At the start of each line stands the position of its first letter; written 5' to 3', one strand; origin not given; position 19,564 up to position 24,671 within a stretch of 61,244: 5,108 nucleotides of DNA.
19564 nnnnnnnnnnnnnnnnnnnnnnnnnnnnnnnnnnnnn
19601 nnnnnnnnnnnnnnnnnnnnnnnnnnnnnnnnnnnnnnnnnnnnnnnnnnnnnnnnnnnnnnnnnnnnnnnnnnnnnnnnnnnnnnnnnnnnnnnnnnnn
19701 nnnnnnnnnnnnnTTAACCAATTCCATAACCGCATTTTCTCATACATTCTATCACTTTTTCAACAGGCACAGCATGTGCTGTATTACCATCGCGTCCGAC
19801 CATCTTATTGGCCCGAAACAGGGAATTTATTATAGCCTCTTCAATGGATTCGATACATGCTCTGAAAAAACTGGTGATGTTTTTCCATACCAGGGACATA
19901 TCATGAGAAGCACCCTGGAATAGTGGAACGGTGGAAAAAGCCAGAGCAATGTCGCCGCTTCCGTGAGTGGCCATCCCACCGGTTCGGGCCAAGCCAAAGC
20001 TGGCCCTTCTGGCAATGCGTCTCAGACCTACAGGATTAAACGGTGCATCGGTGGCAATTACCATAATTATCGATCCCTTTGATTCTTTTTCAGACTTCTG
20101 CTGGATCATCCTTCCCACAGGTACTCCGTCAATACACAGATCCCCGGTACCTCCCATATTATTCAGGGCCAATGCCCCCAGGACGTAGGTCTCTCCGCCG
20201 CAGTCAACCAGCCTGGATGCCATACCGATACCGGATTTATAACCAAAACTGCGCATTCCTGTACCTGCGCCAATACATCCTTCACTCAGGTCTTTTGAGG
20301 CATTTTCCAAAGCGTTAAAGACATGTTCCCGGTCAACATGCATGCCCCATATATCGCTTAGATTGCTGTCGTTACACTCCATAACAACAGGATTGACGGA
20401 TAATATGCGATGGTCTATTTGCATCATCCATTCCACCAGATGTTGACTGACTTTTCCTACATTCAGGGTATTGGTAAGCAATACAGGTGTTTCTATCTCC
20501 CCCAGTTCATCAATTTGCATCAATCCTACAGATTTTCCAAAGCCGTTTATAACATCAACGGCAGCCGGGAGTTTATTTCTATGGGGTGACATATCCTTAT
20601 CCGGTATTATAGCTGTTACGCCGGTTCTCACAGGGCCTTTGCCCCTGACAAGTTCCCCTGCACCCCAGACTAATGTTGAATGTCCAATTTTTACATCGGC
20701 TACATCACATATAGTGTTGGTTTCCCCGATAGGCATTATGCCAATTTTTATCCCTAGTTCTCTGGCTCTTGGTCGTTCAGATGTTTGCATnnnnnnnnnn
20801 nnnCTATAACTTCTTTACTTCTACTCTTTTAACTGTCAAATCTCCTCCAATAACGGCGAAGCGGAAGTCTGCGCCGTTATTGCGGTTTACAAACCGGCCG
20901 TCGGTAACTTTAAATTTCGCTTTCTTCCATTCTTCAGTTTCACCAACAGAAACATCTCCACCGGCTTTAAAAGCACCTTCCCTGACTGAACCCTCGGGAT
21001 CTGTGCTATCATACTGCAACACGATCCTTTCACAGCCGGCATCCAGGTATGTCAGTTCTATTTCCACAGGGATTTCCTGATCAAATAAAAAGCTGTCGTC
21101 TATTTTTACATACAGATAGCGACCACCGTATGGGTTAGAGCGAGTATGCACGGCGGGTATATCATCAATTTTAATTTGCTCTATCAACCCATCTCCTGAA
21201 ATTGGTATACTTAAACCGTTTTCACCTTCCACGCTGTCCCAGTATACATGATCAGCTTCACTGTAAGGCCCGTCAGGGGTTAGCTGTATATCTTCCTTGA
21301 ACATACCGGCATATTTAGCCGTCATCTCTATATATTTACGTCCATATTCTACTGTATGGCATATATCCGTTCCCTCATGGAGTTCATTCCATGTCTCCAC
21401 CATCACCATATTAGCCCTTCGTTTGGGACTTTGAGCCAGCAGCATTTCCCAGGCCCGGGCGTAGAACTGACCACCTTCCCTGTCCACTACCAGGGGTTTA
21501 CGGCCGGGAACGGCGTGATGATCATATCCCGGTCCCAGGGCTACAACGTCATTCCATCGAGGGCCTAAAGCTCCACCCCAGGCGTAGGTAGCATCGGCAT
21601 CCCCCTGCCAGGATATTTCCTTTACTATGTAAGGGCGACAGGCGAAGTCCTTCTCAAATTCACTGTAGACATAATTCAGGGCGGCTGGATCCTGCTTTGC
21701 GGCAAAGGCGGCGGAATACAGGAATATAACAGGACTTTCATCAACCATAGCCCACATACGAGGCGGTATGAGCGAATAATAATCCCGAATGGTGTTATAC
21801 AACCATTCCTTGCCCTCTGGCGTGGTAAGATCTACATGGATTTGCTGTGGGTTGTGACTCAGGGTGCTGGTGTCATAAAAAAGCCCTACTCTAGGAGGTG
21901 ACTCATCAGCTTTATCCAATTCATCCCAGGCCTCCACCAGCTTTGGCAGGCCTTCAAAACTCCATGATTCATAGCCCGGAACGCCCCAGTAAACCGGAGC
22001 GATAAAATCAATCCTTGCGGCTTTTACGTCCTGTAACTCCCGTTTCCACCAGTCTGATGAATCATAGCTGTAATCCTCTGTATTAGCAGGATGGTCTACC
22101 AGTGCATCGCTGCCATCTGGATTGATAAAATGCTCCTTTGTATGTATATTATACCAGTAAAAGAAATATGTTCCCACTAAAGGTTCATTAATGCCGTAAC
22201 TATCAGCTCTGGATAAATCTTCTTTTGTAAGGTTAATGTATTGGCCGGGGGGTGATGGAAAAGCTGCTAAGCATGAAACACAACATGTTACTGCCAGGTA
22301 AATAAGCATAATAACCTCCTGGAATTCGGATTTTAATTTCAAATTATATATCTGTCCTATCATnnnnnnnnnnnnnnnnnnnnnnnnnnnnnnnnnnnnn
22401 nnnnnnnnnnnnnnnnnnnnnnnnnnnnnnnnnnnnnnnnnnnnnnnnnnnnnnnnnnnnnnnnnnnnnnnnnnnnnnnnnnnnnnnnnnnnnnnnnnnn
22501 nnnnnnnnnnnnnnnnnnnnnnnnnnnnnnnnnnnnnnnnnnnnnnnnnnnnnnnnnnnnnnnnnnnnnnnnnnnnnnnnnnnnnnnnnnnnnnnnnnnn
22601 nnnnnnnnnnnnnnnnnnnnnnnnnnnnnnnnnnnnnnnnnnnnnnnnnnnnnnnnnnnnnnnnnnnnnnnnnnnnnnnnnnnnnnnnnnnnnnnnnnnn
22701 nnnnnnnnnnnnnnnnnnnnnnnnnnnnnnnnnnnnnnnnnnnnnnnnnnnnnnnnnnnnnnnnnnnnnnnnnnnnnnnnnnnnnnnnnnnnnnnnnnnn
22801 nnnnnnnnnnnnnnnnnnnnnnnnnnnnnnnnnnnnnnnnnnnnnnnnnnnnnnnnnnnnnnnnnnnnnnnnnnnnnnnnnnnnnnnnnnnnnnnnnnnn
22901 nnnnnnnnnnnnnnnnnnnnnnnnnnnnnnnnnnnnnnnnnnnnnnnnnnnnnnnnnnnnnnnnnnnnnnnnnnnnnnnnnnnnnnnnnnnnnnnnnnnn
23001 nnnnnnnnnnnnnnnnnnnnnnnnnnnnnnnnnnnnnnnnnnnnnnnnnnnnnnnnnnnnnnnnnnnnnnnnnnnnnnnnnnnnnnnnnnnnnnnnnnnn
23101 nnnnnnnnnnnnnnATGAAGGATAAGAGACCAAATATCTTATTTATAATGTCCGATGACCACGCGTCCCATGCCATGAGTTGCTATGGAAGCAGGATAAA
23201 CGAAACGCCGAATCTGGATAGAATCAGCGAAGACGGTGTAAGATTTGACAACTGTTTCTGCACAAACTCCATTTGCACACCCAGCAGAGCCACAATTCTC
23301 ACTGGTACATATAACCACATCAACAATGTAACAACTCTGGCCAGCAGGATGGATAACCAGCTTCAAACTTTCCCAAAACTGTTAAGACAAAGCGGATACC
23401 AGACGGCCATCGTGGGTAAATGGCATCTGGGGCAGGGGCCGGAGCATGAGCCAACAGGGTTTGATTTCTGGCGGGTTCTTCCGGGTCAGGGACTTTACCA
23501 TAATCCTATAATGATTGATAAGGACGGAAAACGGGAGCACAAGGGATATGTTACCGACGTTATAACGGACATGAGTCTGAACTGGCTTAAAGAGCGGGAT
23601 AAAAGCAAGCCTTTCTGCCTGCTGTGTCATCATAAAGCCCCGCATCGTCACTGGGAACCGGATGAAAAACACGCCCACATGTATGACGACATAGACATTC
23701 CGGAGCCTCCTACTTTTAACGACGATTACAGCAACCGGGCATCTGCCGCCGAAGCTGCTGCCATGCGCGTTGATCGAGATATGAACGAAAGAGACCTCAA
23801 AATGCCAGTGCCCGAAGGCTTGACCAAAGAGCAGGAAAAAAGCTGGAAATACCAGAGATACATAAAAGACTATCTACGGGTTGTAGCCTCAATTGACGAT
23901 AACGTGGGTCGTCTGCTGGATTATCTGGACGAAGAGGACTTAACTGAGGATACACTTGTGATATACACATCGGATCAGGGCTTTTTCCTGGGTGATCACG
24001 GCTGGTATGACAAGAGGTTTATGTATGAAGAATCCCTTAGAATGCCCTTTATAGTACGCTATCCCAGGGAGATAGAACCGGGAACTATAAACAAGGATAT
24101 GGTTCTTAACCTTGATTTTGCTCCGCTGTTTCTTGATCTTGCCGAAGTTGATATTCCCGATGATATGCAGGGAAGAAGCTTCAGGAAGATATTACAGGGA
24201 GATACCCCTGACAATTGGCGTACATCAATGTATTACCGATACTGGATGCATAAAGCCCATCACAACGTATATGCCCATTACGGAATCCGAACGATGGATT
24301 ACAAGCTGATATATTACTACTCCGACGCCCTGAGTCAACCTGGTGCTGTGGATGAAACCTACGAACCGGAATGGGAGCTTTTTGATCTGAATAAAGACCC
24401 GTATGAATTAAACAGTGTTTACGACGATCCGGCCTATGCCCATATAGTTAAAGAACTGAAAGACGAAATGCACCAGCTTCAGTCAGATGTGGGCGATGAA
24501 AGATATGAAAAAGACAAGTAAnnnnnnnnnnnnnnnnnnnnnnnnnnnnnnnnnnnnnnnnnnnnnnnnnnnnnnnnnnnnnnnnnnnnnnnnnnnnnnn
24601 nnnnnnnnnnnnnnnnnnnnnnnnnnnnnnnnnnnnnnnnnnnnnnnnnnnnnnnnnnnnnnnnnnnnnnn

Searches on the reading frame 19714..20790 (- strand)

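Call 39: search_protein_families(library=pfam, proteins=[window:19714-20790:-], max_evalue=0.00001)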
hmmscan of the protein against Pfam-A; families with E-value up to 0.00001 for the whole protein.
window:19714-20790:- (358 aa): 1 family
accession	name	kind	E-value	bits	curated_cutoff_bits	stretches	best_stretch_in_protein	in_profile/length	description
PF03576.19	Peptidase_S58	-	1.8e-104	350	23.9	1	25-337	1-306/307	Peptidase family S58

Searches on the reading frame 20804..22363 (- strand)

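Call 39: search_protein_families(library=pfam, proteins=[window:20804-22363:-], max_evalue=0.00001)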
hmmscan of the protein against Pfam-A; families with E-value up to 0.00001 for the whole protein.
window:20804-22363:- (519 aa): 1 family
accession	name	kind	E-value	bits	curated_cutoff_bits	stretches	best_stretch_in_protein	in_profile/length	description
PF16402.11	DUF5010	-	1e-10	41.6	23.7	1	62-257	4-204/333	Domain of unknown function (DUF5010)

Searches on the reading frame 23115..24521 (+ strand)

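Call 39: search_protein_families(library=pfam, proteins=[window:23115-24521:+], max_evalue=0.00001)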
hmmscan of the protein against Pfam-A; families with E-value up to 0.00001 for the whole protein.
window:23115-24521:+ (468 aa): 3 families
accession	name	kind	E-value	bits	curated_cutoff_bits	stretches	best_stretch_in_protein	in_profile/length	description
PF16347.10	SGSH_C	-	1e-58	198.3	29.3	1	293-457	1-153/154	N-sulphoglucosamine sulphohydrolase, C-terminal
PF00884.28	Sulfatase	-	5.9e-54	183.9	25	1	6-344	1-300/301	Sulfatase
PF01663.27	Phosphodiest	-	1.6e-08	35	23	1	27-290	16-221/342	Type I phosphodiesterase / nucleotide pyrophosphatase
